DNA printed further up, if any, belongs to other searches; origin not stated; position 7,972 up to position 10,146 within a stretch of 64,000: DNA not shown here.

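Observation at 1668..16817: Receptor + 3 CRTAC1 + 2 TPR module enclosed by two GH51 genes: candidate acidobacterial analogue of a SusC/SusD glycan-uptake system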

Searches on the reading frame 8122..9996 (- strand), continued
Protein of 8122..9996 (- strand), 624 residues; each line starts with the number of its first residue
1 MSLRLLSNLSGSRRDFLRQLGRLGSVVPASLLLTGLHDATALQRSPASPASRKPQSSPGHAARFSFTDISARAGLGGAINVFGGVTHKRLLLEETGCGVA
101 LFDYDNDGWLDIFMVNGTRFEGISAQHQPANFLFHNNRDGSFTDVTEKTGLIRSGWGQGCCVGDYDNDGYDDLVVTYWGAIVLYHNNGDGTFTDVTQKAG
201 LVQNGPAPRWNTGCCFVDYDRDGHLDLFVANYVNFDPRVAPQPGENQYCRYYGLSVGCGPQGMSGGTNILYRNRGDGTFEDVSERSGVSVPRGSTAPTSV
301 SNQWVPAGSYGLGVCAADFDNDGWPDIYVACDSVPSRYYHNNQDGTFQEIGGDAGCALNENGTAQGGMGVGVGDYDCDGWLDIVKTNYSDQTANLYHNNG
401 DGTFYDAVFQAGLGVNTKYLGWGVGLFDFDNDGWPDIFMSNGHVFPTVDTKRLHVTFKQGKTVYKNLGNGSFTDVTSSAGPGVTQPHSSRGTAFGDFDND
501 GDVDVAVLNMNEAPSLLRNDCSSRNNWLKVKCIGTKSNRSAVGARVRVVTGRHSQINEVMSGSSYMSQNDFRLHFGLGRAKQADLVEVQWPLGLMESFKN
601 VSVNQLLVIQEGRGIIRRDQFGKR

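Call 86: search_protein_families(library=pfam, proteins=[L085:11947-15219:+, L086:11803-15159:+, L085:9886-11508:+, L084:7072-10407:+], max_evalue=0.0001)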
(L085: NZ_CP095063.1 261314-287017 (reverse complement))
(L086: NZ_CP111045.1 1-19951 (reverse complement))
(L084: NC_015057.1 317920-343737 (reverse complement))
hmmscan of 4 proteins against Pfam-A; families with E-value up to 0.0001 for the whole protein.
L085:11947-15219:+ (1091 aa): 4 families
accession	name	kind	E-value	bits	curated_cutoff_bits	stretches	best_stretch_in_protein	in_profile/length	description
PF13517.12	FG-GAP_3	-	1.9e-78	259.4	26.9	7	49-112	1-61/61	FG-GAP-like repeat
PF01839.29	FG-GAP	-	9e-32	108.9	22.1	0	862-885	2-25/37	FG-GAP repeat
PF07593.17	UnbV_ASPIC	-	1.6e-23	82.8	23.4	1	515-581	1-67/68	ASPIC and UnbV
PF16743.10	PliI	-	7.5e-06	26.1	27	0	752-771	61-80/123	Periplasmic lysozyme inhibitor of I-type lysozyme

L086:11803-15159:+ (1119 aa): 3 families
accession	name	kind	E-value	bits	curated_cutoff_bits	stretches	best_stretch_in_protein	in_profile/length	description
PF13517.12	FG-GAP_3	-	1.4e-83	275.9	26.9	7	74-137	1-61/61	FG-GAP-like repeat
PF07593.17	UnbV_ASPIC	-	3.3e-18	65.8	23.4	1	537-602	1-66/68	ASPIC and UnbV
PF01839.29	FG-GAP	-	3.8e-17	62.2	22.1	0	660-683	2-25/37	FG-GAP repeat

L085:9886-11508:+ (541 aa): 3 families
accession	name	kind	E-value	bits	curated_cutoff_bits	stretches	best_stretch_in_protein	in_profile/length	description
PF07980.17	SusD_RagB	-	3e-24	86.6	23.1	1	275-541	1-297/297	SusD family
PF14322.12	SusD-like_3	-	8.7e-23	82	27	1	83-230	48-191/191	Starch-binding associating with outer membrane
PF12771.13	SusD-like_2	-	4.1e-09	36.2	27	1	98-204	46-151/415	Starch-binding associating with outer membrane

L084:7072-10407:+ (1112 aa): 4 families
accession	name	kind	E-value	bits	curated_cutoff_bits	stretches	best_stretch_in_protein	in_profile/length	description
PF25183.1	OMP_b-brl_4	-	8.4e-132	441.7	30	1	249-1002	2-640/838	Outer membrane beta barrel domain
PF13620.12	CarboxypepD_reg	-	1.6e-17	64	32.3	1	33-114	1-82/82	Carboxypeptidase regulatory-like domain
PF00593.30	TonB_dep_Rec_b-barrel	-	9.2e-09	36.1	27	1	440-782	20-254/436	TonB dependent receptor-like, beta-barrel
PF13715.12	CarbopepD_reg_2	-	3.4e-07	30.6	32.2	1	34-110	1-73/88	CarboxypepD_reg-like domain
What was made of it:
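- On SusC/SusD-type PUL (Bacteroidota): The same search does detect SusD in Hymenobacter (call 86).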

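Call 87: find_encoding_contigs(protein=P0004, flank=10000, max_places=1)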
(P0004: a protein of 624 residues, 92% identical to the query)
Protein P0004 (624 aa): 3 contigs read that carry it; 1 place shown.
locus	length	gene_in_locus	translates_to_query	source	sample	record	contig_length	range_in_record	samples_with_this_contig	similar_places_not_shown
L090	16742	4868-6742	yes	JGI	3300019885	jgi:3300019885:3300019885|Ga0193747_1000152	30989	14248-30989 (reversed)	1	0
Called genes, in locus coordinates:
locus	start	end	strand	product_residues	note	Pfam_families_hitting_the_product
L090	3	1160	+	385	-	PF00515:TPR_1 (faint), PF07719:TPR_2 (faint), PF12569:NatA_aux_su (faint), PF12895:ANAPC3 (faint), PF13174:TPR_6 (faint), PF13432:TPR_16, PF13414:TPR_11 (weak), PF13432:TPR_16, +10 more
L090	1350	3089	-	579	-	PF13517:FG-GAP_3, PF01839:FG-GAP (weak), PF13517:FG-GAP_3, PF07593:UnbV_ASPIC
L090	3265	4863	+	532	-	PF13432:TPR_16 (weak), PF00515:TPR_1 (weak), PF07719:TPR_2 (weak), PF13414:TPR_11 (weak), PF13428:TPR_14 (weak), PF13432:TPR_16 (weak), PF14559:TPR_19 (weak), PF13371:TPR_9 (weak), +18 more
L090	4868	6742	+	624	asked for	PF01839:FG-GAP (faint), PF13517:FG-GAP_3, PF07593:UnbV_ASPIC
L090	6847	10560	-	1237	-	PF13620:CarboxypepD_reg, PF25183:OMP_b-brl_4, PF00593:TonB_dep_Rec_b-barrel (weak)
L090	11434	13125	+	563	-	PF01839:FG-GAP (faint), PF13517:FG-GAP_3, PF07593:UnbV_ASPIC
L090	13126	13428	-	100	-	-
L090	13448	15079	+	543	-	PF22848:ASD1_dom, PF06964:Alpha-L-AF_C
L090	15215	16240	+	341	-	PF00356:LacI, PF00532:Peripla_BP_1, PF13407:Peripla_BP_4, PF13377:Peripla_BP_3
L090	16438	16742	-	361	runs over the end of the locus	PF04616:Glyco_hydro_43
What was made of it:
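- On CUT locus (TBDR-containing carbohydrate utilisation locus): The LacI gene lies outside the window (seen in L090, call 87).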

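Call 88: find_encoding_contigs(protein=P0006, flank=10000, max_places=1)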
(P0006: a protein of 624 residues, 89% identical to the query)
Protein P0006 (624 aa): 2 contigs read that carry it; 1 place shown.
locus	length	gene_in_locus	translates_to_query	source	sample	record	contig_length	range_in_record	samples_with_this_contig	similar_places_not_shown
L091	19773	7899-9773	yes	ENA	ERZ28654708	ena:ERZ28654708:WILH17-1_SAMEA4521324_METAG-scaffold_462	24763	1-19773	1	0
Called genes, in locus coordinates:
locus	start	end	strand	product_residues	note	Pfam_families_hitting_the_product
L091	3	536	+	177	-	?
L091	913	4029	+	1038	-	PF13432:TPR_16, PF13414:TPR_11, PF23914:TPR_CcmH_CycH, PF00515:TPR_1, PF07719:TPR_2, PF13414:TPR_11, PF14559:TPR_19, PF13432:TPR_16, +29 more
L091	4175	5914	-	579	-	PF01839:FG-GAP (faint), PF13517:FG-GAP_3, PF07593:UnbV_ASPIC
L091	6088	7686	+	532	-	PF13432:TPR_16, PF14559:TPR_19 (weak), PF23914:TPR_CcmH_CycH (weak), PF14559:TPR_19 (weak), PF13432:TPR_16 (weak), PF14559:TPR_19 (weak), PF13414:TPR_11 (weak), PF13432:TPR_16, +19 more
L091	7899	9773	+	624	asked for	PF01839:FG-GAP (faint), PF13517:FG-GAP_3, PF07593:UnbV_ASPIC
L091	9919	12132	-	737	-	PF25183:OMP_b-brl_4, PF00593:TonB_dep_Rec_b-barrel (weak)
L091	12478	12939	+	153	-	-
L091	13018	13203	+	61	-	-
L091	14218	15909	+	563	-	PF01839:FG-GAP (faint), PF13517:FG-GAP_3, PF07593:UnbV_ASPIC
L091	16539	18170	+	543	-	PF22848:ASD1_dom, PF06964:Alpha-L-AF_C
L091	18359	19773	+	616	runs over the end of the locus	PF07944:Beta-AFase-like_GH127_cat, PF20736:Glyco_hydro127M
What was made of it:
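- Synteny of TPR2-CRT3-TPR1-CRT2-TBDR-CRT1-GH51a(-LacI) at 92% and 89% identity (calls 87, 88).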

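Call 93: search_solved_structures(query=A4, max_evalue=0.001, show_alignments=1)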
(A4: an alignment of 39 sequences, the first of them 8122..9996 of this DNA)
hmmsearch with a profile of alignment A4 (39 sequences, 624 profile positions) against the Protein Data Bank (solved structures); distinct sequences matched with E-value up to 0.001: 22.
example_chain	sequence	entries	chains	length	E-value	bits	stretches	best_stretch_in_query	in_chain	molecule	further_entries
9etn_A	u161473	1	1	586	1.5e-26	96.1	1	323-597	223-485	Cartilage acidic protein 1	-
3v4p_A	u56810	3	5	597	8.8e-06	27.4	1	307-440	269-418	Integrin alpha-4 | Integrin alpha4 subunit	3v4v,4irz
9p95_A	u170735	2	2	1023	1.5e-05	26.7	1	307-440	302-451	Integrin alpha-4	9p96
9ind_A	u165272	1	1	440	2e-05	26.3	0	309-441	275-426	Integrin alpha-V heavy chain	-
7ceb_A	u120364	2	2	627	0.00018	23.1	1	92-197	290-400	Integrin alpha-6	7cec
8ij5_E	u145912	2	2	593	0.00021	22.9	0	309-444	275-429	Integrin alpha-V heavy chain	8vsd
8w30_A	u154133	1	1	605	0.00023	22.8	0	309-444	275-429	Integrin alpha-V heavy chain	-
4um9_A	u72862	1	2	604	0.00042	21.9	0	309-445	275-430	Integrin alpha-V heavy chain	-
9cz7_A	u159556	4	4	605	0.00042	21.9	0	309-445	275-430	Integrin alpha-V heavy chain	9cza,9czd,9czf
5nem_A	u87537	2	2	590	0.00042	21.9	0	309-441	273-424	Integrin alpha-V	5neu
5ner_A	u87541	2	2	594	0.00042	21.9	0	309-445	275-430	Integrin alpha-V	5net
4um8_A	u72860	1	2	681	0.00048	21.7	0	309-444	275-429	INTEGRIN ALPHA-V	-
6mk0_A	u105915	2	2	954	0.00059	21.4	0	309-445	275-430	Integrin alpha-V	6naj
1jv2_A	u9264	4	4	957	0.00059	21.4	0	309-445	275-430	INTEGRIN, ALPHA V | INTEGRIN ALPHA V | Integrin alpha-V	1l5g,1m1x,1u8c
6avq_A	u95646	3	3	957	0.00059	21.4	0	309-445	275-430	Integrin alpha-V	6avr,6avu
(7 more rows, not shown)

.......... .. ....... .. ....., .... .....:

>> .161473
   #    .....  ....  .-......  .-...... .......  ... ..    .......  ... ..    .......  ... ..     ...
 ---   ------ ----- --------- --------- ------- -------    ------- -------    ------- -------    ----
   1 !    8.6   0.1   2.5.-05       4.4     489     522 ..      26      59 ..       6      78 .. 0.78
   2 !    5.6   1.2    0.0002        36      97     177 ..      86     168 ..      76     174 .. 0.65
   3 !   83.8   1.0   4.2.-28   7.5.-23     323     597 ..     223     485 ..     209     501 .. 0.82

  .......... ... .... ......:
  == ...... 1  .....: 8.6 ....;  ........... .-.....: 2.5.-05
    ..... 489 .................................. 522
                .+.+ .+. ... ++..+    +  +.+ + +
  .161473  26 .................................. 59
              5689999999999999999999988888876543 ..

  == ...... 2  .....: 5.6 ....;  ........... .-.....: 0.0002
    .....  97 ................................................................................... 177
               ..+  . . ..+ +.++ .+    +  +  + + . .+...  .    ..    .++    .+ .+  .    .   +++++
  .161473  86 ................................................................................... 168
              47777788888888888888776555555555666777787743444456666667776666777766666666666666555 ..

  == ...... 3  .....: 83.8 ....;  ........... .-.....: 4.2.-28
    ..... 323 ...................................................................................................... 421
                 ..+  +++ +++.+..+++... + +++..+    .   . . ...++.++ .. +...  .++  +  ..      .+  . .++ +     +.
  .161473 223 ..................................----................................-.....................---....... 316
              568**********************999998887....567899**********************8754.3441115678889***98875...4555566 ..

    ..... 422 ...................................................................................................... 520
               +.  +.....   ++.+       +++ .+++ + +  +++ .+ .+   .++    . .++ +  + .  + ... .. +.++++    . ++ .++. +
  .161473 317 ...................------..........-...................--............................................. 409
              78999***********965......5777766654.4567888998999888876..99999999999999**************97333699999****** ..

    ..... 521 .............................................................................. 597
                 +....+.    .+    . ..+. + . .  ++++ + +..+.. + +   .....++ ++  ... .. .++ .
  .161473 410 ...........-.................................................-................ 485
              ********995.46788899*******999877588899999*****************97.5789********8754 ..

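Call 101: search_protein_representatives(protein=window:8122-9996:-)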
Query: 624 residues. Proteins with E-value up to 0.001 (for the whole library): 80038; up to 1e-10: 43944; up to 1e-30: 13477. The best 150 are listed.
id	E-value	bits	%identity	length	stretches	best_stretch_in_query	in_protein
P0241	0.0e+00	1157.7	43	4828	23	141-610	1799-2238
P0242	1.2e-270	915.9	39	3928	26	313-622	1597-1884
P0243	3.2e-228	775.8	45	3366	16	487-611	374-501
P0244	5.7e-222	755.1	44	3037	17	394-612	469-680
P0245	4.2e-208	709.3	58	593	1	62-616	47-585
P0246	2.5e-191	653.9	53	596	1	39-615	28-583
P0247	5.4e-190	649.4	51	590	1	12-621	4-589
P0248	3.3e-187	640.3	46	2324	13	462-611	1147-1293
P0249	1.4e-186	638.2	44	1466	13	337-612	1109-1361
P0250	6.9e-179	612.8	51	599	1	50-617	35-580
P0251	1.7e-174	598.2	46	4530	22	129-233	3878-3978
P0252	1.8e-172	591.6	40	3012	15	309-611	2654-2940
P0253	3.6e-170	583.9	62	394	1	233-623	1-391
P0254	4.4e-169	580.4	50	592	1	56-614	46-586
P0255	1.1e-164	565.8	35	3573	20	313-615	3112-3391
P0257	1.0e-157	542.8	38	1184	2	46-612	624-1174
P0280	4.1e-137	474.7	45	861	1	40-621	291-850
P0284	4.3e-136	471.4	46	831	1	41-604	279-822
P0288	6.3e-134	464.2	47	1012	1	48-612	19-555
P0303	1.9e-129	449.4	44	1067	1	44-617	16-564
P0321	9.5e-124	430.6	44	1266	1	63-611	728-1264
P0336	1.7e-120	419.8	42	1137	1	41-617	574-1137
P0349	3.1e-118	412.4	46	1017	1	53-614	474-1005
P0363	4.9e-116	405.1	44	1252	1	19-604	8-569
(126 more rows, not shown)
